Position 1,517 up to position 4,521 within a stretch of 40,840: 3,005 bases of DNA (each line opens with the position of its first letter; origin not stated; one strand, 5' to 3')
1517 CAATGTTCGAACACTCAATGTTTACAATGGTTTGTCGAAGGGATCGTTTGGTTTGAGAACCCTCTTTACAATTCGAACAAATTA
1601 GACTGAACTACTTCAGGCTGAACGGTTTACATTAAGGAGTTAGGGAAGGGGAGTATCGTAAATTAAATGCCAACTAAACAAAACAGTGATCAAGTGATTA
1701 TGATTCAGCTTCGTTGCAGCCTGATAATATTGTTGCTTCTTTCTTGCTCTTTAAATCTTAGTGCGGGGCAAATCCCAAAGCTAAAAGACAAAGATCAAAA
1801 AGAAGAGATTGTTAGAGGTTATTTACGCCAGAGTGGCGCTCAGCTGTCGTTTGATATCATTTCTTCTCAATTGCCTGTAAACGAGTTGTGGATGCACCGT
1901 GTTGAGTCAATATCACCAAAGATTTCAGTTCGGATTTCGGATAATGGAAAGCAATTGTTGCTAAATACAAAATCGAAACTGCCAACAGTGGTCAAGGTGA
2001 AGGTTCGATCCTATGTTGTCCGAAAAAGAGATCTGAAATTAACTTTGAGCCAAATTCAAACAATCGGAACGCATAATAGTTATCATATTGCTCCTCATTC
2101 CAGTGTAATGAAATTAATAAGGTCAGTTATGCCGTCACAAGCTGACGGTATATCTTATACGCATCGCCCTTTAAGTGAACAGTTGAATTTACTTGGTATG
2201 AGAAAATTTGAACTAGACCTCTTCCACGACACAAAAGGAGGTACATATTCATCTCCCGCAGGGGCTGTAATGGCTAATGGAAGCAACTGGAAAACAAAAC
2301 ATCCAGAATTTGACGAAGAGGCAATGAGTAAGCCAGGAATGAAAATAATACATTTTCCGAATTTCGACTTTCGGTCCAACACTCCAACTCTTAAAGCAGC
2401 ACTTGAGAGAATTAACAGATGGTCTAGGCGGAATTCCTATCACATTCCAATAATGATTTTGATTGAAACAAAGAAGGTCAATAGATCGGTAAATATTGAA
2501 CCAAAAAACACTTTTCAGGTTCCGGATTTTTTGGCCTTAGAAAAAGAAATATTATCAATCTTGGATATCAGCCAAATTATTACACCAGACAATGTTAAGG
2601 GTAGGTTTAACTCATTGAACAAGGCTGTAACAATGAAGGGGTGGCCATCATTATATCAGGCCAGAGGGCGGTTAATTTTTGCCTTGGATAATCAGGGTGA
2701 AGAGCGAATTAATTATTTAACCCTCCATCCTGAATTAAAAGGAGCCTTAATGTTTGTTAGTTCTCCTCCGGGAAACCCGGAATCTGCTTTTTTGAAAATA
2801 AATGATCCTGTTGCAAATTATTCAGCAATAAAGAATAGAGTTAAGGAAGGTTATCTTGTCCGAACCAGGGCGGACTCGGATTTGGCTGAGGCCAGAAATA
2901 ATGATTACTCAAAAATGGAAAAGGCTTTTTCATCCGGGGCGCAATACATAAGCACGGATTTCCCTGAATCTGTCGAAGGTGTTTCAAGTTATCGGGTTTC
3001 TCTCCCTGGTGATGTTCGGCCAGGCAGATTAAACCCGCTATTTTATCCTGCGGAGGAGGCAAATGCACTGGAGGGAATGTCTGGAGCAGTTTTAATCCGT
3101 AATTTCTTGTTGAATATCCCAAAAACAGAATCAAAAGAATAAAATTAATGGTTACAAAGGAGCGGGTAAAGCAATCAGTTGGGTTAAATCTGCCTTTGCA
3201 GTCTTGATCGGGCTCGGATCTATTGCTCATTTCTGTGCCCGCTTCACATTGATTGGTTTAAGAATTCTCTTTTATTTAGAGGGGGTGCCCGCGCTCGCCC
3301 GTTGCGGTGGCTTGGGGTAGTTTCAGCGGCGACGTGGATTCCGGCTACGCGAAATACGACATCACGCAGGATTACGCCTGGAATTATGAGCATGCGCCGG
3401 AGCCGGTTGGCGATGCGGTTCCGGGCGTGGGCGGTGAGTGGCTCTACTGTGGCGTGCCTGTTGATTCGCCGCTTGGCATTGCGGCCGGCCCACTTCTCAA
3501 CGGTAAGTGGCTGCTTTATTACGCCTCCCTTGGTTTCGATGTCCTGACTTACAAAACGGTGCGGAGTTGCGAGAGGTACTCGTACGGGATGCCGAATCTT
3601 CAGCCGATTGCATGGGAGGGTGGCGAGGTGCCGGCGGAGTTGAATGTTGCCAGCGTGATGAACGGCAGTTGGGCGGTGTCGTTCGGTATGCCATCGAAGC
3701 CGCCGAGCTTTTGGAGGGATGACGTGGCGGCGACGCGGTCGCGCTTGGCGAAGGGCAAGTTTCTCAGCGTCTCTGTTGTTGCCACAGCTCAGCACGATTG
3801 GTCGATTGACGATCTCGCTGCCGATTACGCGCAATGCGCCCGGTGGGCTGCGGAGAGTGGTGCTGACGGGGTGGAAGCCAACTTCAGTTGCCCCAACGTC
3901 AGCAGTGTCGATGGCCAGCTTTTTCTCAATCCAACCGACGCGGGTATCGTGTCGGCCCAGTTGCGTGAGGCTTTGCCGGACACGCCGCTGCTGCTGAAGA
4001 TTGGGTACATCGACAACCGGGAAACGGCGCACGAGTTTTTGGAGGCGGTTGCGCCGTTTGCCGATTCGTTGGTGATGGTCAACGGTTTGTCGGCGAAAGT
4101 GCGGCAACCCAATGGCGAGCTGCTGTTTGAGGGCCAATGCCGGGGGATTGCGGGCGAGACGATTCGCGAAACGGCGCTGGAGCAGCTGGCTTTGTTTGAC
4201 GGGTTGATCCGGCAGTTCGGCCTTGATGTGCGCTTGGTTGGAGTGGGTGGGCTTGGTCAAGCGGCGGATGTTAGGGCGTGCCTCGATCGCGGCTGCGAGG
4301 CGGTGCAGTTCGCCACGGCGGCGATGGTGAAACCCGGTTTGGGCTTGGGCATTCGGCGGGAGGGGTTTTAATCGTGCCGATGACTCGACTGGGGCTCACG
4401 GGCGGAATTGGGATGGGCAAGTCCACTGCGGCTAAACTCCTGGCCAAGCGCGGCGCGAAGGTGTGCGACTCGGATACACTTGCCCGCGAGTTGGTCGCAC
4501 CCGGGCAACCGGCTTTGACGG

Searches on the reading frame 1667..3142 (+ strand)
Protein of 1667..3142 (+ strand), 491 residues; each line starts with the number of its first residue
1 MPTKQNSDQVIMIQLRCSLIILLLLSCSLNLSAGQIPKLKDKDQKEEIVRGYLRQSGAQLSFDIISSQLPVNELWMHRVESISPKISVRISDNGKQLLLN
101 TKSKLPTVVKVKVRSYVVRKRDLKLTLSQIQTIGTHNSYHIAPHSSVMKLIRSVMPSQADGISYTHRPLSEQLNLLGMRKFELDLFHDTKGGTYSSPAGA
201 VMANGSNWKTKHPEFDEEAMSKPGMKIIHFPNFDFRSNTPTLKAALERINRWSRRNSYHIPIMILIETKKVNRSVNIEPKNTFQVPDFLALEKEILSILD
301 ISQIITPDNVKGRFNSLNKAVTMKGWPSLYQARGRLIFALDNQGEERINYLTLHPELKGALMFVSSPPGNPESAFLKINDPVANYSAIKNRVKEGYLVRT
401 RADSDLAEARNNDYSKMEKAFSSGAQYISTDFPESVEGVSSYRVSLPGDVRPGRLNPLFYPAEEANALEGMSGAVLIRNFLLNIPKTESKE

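Call 7: search_protein_families(library=pfam, proteins=[window:1667-3142:+])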
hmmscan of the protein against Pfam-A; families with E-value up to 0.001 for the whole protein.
window:1667-3142:+ (491 aa): 1 family
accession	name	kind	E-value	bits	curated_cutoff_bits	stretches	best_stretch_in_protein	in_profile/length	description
PF16670.11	PI-PLC-C1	-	8.3e-107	357.5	29.9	1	125-457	1-329/329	Phosphoinositide phospholipase C, Ca2+-dependent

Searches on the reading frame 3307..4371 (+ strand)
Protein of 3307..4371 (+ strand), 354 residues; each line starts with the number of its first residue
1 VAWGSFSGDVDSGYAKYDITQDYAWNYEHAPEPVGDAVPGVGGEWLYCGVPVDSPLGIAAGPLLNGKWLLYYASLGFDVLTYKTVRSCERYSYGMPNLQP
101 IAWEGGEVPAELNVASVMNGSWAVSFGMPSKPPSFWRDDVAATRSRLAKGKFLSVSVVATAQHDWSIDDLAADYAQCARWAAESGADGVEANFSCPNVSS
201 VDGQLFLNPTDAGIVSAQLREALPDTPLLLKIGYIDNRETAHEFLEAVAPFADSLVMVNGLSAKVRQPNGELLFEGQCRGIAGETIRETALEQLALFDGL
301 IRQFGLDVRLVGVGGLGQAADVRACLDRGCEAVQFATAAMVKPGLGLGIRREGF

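Call 7: search_protein_families(library=pfam, proteins=[window:3307-4371:+])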
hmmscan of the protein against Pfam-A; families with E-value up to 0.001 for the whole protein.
window:3307-4371:+ (354 aa): 1 family
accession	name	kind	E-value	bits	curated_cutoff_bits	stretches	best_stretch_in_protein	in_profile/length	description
PF01180.27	DHO_dh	-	2.9e-10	40.3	27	1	126-340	69-273/291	Dihydroorotate dehydrogenase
